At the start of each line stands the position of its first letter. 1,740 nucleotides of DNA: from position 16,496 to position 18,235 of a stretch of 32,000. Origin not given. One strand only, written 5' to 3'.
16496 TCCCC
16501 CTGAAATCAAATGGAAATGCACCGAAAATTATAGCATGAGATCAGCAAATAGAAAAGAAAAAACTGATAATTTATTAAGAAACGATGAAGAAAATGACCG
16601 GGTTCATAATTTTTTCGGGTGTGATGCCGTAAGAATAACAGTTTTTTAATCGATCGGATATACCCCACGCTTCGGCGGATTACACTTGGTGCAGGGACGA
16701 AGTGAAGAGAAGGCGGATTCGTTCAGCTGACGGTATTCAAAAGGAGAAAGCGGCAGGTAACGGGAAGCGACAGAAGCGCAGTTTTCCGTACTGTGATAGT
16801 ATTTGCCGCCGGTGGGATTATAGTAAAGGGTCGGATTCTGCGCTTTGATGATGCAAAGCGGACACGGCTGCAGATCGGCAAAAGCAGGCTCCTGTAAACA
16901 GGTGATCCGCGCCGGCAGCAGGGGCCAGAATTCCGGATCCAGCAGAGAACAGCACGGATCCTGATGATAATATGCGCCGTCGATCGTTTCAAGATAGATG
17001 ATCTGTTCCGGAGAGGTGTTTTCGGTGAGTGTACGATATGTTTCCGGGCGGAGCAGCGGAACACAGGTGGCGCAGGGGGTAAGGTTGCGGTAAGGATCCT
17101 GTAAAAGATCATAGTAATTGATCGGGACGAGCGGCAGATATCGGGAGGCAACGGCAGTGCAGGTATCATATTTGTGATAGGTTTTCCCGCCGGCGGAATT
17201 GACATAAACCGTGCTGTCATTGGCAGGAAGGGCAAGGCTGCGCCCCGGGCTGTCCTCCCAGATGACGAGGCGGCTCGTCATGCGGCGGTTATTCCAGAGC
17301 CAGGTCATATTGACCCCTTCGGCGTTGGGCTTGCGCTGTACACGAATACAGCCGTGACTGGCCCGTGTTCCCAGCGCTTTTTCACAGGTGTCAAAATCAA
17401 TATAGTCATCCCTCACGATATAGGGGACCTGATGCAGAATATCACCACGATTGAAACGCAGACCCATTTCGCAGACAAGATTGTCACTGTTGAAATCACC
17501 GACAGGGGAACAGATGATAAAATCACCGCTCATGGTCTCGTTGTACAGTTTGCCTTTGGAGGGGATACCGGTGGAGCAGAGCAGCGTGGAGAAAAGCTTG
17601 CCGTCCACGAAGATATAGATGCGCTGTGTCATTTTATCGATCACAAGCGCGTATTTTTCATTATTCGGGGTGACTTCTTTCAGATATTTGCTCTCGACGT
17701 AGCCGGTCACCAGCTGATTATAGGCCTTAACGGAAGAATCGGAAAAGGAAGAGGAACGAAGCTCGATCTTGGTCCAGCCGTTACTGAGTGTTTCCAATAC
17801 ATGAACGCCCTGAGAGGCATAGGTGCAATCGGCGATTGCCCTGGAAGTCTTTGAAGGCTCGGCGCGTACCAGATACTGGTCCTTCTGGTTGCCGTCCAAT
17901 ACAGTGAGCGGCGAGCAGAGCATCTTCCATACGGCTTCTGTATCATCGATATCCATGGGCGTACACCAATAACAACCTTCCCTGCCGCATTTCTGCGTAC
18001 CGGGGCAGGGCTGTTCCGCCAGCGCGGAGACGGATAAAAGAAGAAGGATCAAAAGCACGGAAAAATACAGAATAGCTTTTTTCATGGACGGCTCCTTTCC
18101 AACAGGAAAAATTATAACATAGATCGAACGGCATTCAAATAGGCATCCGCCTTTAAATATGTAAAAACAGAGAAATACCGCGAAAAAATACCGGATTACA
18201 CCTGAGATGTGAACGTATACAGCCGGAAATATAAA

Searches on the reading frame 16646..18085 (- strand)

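Call 44: search_protein_families(library=pfam, proteins=[window:16646-18085:-], max_evalue=0.00001)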
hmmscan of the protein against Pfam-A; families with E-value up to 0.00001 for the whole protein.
window:16646-18085:- (479 aa): 1 family
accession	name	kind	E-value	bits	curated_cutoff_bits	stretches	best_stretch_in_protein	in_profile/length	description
PF03734.19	YkuD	-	1.1e-06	29.7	23.4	1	145-255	2-131/146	L,D-transpeptidase catalytic domain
